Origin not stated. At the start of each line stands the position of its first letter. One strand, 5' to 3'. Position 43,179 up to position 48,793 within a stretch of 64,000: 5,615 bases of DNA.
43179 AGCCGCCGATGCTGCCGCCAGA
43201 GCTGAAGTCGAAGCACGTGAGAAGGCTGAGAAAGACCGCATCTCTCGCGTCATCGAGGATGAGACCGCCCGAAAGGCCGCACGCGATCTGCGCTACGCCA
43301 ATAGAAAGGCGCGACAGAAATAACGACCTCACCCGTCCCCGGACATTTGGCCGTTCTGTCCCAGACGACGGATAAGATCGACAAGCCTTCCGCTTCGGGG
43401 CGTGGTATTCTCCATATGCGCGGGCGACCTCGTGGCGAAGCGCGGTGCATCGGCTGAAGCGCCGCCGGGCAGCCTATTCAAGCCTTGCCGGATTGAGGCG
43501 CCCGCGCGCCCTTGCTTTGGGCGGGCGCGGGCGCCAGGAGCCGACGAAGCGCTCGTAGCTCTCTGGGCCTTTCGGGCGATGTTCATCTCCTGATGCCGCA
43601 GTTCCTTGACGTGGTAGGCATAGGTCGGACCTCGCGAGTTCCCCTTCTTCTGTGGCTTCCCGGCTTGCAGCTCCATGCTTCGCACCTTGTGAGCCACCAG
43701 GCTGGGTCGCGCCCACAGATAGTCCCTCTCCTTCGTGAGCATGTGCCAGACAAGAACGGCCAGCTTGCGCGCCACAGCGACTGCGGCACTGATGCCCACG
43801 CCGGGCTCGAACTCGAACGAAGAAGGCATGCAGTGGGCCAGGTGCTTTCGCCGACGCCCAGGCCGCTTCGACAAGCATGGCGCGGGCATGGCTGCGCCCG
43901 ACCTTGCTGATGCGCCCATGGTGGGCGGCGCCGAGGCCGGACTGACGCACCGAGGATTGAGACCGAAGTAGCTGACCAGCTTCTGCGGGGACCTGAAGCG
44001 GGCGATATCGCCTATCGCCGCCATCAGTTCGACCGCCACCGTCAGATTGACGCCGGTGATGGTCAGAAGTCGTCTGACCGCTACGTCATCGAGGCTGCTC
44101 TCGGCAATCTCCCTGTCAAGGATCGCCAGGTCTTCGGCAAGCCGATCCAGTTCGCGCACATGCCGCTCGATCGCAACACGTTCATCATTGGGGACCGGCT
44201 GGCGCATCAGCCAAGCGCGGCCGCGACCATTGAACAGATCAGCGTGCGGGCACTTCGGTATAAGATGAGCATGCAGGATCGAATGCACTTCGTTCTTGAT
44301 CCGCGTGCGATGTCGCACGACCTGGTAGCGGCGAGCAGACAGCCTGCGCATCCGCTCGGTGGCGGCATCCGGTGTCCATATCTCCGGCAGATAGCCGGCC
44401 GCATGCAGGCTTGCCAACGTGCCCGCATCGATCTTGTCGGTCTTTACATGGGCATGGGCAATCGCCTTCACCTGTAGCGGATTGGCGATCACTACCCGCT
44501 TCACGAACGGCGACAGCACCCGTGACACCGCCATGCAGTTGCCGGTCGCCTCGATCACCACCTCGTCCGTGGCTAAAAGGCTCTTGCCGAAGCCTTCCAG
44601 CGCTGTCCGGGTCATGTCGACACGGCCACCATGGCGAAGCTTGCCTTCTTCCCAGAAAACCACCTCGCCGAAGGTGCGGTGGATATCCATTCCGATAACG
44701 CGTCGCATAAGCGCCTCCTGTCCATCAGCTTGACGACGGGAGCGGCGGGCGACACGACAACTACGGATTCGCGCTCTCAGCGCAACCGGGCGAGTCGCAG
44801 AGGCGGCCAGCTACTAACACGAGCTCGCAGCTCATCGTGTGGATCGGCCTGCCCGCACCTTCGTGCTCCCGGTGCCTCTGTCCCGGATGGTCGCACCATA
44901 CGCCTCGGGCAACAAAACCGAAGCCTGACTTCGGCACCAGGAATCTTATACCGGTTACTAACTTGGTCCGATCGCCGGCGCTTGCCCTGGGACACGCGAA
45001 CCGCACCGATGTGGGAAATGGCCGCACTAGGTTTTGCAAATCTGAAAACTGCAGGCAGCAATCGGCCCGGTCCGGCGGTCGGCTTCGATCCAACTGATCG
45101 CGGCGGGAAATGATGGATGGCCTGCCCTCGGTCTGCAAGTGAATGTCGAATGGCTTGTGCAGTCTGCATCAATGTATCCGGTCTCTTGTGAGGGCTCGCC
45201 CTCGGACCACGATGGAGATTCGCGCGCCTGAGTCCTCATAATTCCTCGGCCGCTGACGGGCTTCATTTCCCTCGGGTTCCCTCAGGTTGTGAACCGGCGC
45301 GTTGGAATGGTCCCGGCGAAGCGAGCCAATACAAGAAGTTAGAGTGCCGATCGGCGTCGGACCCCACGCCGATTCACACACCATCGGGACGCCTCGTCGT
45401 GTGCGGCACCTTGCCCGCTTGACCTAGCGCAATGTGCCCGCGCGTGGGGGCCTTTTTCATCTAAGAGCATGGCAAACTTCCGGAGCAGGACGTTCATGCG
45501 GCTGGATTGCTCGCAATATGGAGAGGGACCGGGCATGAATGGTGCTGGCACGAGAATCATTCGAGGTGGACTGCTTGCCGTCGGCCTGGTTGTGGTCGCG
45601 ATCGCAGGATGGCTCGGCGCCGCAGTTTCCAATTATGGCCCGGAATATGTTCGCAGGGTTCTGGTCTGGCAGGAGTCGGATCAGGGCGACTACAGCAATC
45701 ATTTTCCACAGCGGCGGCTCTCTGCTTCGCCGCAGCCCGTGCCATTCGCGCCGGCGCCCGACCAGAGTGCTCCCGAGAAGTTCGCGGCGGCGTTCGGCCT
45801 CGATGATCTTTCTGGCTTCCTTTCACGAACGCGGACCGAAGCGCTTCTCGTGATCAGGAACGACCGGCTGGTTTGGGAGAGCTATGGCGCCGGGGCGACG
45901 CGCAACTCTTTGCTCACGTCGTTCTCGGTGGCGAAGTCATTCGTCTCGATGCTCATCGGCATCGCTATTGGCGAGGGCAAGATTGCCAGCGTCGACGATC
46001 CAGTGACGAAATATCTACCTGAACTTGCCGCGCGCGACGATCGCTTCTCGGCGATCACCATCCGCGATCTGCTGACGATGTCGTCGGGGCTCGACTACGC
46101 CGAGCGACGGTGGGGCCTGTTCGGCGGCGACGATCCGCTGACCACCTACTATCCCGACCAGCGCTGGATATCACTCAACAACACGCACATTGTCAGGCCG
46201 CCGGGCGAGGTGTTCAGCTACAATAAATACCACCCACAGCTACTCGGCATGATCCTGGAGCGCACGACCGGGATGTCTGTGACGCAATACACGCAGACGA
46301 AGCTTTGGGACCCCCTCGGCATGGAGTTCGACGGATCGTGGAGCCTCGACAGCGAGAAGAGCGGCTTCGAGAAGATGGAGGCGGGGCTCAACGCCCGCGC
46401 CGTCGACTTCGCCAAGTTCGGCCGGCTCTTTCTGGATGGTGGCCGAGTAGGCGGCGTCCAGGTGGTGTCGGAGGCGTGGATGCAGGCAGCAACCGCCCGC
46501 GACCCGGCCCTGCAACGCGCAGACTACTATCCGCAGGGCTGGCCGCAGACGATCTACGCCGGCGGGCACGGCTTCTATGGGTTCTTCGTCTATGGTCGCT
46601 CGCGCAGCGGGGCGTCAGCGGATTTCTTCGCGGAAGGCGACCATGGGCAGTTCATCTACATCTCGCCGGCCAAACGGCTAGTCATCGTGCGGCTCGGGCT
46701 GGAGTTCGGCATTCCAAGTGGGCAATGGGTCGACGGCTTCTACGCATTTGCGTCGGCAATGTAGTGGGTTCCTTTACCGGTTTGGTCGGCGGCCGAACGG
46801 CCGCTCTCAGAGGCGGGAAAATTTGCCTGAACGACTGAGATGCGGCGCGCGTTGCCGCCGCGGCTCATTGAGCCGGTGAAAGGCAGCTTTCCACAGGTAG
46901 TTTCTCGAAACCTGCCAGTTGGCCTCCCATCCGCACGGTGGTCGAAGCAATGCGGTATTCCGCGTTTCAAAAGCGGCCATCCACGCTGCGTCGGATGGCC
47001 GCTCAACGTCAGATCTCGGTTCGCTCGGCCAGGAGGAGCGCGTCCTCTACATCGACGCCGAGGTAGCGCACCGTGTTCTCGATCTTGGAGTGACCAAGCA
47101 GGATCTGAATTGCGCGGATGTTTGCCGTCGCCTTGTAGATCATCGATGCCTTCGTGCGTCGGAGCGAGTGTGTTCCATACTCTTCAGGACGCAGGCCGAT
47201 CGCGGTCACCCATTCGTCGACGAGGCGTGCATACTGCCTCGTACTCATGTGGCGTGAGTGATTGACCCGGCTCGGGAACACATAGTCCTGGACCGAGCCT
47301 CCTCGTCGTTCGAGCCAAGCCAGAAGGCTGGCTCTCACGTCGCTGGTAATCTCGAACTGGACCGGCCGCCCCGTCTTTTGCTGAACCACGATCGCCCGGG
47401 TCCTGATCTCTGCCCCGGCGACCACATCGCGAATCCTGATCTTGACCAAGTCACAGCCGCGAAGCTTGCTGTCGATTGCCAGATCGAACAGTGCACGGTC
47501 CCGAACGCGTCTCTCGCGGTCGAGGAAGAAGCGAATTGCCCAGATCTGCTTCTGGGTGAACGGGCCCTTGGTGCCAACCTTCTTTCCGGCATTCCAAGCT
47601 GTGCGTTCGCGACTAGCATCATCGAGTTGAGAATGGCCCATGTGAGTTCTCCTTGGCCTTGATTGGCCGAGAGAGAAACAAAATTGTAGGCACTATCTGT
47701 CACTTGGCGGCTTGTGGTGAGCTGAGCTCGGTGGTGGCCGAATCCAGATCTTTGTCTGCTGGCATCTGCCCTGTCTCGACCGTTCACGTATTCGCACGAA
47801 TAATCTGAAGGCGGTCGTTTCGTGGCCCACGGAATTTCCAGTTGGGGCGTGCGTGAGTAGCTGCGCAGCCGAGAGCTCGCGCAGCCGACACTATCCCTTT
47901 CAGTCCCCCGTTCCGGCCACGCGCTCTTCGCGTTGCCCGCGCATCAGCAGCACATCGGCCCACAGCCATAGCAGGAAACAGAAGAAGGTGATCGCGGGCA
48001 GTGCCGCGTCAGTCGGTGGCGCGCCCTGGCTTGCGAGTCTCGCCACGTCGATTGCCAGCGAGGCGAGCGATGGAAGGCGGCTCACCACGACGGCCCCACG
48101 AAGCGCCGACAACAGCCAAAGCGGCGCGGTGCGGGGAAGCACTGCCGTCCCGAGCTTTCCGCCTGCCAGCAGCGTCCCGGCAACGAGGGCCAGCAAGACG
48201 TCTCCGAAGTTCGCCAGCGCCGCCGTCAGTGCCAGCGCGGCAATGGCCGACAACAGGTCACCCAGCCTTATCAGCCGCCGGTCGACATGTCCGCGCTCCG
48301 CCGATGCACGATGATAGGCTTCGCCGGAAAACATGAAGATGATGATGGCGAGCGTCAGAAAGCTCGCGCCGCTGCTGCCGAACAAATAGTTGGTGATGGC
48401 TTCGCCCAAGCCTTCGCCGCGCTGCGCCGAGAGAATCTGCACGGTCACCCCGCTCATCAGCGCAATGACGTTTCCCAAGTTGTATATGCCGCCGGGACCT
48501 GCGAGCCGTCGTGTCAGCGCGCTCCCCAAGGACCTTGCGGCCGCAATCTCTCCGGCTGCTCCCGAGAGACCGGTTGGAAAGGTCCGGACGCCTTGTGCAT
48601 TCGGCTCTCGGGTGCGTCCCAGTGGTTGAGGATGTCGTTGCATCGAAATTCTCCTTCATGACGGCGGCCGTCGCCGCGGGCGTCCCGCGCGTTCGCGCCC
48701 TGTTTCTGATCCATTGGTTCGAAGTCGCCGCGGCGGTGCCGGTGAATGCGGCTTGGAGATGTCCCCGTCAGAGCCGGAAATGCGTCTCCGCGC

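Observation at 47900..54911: Intact orphan module: SARP/TPR regulator, PAP2/haloperoxidase-like protein, atypical cytoplasmic S8 subtilase, double-hotdog-like protein and membrane protein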

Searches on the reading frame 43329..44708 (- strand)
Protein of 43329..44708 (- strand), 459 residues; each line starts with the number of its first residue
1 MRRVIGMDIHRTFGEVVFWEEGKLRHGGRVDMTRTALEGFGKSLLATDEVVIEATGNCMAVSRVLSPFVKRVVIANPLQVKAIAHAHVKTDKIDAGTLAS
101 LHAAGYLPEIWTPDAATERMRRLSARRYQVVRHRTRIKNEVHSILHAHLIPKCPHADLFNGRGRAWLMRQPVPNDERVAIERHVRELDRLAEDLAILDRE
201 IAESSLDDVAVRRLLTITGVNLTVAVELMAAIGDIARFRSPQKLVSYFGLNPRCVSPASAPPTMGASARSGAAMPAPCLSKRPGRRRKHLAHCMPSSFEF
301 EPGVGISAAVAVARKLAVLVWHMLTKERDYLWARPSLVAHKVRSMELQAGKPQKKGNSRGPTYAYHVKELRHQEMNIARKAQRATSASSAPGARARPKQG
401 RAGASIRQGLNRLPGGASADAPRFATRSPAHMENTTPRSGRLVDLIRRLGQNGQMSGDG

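Call 82: search_protein_families(library=pfam, proteins=[window:43329-44708:-], max_evalue=0.001)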
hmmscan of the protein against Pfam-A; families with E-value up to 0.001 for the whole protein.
window:43329-44708:- (459 aa): 2 families
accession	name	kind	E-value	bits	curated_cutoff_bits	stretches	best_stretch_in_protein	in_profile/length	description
PF01548.23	DEDD_Tnp_IS110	-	1e-14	55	29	1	5-147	1-152/155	Transposase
PF02371.22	Transposase_20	-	2.5e-09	37.8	21.3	1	212-253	2-43/87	Transposase IS116/IS110/IS902 family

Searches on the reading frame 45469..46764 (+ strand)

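Call 6: search_protein_families(library=pfam, proteins=[window:45469-46764:+], max_evalue=0.01)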
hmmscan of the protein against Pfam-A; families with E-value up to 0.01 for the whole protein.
window:45469-46764:+ (431 aa): 1 family
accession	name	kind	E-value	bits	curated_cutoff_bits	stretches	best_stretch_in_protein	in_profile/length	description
PF00144.29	Beta-lactamase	-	1.7e-39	136.4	27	1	125-409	18-307/329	Beta-lactamase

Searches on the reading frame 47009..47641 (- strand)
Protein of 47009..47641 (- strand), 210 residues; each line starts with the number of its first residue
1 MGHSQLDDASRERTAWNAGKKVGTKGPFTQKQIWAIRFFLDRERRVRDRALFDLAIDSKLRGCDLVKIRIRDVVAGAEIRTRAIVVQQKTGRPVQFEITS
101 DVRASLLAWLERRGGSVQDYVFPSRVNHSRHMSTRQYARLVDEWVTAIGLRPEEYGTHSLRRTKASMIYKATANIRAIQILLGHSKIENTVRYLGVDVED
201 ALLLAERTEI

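Call 6: search_protein_families(library=pfam, proteins=[window:47009-47641:-], max_evalue=0.01)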
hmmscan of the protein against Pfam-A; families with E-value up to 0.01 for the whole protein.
window:47009-47641:- (210 aa): 1 family
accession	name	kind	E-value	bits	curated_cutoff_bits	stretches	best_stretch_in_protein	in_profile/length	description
PF00589.27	Phage_integrase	-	5.1e-23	82.2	27.1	1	29-197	4-169/172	Phage integrase family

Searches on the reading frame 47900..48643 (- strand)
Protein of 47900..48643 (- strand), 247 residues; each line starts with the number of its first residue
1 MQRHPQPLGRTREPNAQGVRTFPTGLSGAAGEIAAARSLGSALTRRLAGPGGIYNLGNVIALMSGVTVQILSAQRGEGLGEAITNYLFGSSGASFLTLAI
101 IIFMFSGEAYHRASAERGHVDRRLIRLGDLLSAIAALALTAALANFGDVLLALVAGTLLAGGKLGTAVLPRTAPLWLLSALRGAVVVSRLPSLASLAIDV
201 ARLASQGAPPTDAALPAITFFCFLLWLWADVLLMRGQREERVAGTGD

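Call 6: search_protein_families(library=pfam, proteins=[window:47900-48643:-], max_evalue=0.01)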
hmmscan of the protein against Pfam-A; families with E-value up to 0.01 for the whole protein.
window:47900-48643:- (247 aa): 0 families

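Call 7: search_protein_families(library=padloc, proteins=[window:47900-48643:-], max_evalue=0.01)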
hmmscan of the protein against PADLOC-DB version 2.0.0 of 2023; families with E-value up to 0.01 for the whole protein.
window:47900-48643:- (247 aa): 0 families

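Call 8: search_protein_families(library=ncbifam, proteins=[window:47900-48643:-], max_evalue=0.01)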
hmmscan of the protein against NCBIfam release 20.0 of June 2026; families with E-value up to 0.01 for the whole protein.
window:47900-48643:- (247 aa): 0 families

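Call 38: search_protein_families(library=pfam, proteins=[window:47900-48643:-], max_evalue=10)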
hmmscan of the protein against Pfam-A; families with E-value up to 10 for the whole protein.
window:47900-48643:- (247 aa): 0 families

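Call 61: find_homologous_proteins(query=window:47900-48643:-, max_evalue=0.01)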
Query window:47900-48643:- (247 aa): 31 proteins with E <= 0.01 among 8000 candidates.
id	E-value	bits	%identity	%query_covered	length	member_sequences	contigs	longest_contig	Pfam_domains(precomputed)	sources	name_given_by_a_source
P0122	4.3e-149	512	100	100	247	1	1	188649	-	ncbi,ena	-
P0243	7.9e-68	247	61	85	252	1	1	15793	-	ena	-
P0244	6.9e-62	227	58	85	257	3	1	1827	-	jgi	jgi:hypothetical protein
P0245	3.8e-57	212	51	85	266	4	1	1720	-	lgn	-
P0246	5.2e-57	211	60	72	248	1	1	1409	-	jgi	jgi:hypothetical protein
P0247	6.8e-57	211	59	72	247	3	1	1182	-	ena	-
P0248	4.3e-52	195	57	72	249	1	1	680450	-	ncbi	-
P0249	1.5e-51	193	51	81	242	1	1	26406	-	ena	-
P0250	5.9e-51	191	51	77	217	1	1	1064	-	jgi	jgi:hypothetical protein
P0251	1.1e-48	184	53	79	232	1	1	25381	-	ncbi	-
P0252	8.5e-48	181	50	80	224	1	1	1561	-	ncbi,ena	-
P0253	5.7e-46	175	53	78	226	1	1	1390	-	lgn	-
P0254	1.7e-45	173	48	83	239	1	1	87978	-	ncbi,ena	-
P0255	2.4e-45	173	46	86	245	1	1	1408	-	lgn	-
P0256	1.4e-44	170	49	78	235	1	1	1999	-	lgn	-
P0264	1.4e-36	144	45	77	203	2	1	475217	-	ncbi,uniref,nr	ncbi:hypothetical protein [Roseobacter sinensis]|uniref:Uncharacterized protein n=1 Tax=Roseobacter 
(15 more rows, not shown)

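Call 63: find_encoding_contigs(protein=P0243, flank=7000, max_places=2)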
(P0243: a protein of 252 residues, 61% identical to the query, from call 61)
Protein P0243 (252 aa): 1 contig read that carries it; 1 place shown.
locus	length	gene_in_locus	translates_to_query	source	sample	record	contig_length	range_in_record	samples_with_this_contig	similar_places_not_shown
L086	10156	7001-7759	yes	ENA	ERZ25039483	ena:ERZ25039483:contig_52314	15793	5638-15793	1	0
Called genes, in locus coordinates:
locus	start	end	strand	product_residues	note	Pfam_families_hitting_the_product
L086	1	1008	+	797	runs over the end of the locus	PF03707:MHYT, PF12860:PAS_7, PF00990:GGDEF, PF00563:EAL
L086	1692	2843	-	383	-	-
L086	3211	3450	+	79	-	-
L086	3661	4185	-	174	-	PF05598:DUF772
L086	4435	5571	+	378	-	-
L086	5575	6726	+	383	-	-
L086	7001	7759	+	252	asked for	-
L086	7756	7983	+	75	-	-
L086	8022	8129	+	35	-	-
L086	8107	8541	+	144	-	-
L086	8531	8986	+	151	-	-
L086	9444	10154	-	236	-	?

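Call 64: find_encoding_contigs(protein=P0248, flank=7000, max_places=2)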
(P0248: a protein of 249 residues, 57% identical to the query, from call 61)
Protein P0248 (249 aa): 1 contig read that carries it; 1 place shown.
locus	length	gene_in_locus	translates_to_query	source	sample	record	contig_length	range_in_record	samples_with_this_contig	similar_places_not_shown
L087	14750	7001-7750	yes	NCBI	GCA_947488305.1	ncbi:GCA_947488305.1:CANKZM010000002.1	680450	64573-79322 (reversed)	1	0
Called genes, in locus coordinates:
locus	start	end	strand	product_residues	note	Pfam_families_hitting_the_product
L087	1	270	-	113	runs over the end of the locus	-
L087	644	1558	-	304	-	PF00126:HTH_1, PF03466:LysR_substrate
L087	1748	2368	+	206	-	PF02353:CMAS, PF13489:Methyltransf_23, PF01209:Ubie_methyltran, PF13847:Methyltransf_31, PF08241:Methyltransf_11, PF08242:Methyltransf_12, PF13649:Methyltransf_25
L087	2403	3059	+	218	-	PF04238:DUF420 (faint), PF10067:DUF2306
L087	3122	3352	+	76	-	-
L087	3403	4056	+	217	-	PF01209:Ubie_methyltran, PF13489:Methyltransf_23, PF13847:Methyltransf_31, PF08241:Methyltransf_11, PF08242:Methyltransf_12, PF13649:Methyltransf_25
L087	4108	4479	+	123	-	-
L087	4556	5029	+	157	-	PF13302:Acetyltransf_3 (weak)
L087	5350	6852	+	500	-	PF00486:Trans_reg_C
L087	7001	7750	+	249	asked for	-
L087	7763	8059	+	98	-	-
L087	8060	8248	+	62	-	-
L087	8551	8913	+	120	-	-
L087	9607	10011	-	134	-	-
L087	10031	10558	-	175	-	PF01734:Patatin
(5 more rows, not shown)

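Call 65: find_encoding_contigs(protein=P0264, flank=7000, max_places=2)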
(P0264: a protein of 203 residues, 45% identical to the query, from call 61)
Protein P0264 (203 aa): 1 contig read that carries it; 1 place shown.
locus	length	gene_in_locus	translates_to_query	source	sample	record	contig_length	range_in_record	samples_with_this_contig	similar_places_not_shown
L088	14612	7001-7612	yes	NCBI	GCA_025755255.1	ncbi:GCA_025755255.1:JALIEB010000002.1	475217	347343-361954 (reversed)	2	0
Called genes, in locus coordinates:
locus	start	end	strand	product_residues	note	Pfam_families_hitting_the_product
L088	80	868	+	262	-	PF00941:FAD_binding_5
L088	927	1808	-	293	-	PF02424:ApbE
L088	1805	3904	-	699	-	PF12801:Fer4_5, PF27538:NosR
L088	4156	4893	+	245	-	PF03372:Exo_endo_phos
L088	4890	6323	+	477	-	PF13396:PLDc_N (weak), PF13091:PLDc_2, PF00614:PLDc (faint), PF13091:PLDc_2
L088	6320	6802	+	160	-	-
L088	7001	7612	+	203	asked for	-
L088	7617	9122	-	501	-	PF00486:Trans_reg_C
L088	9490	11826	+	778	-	PF21167:DUF6851, PF22778:VCPO_2nd, PF00353:HemolysinCabind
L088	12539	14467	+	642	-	PF00144:Beta-lactamase, PF00353:HemolysinCabind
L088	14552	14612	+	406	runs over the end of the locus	PF12833:HTH_18, PF00165:HTH_AraC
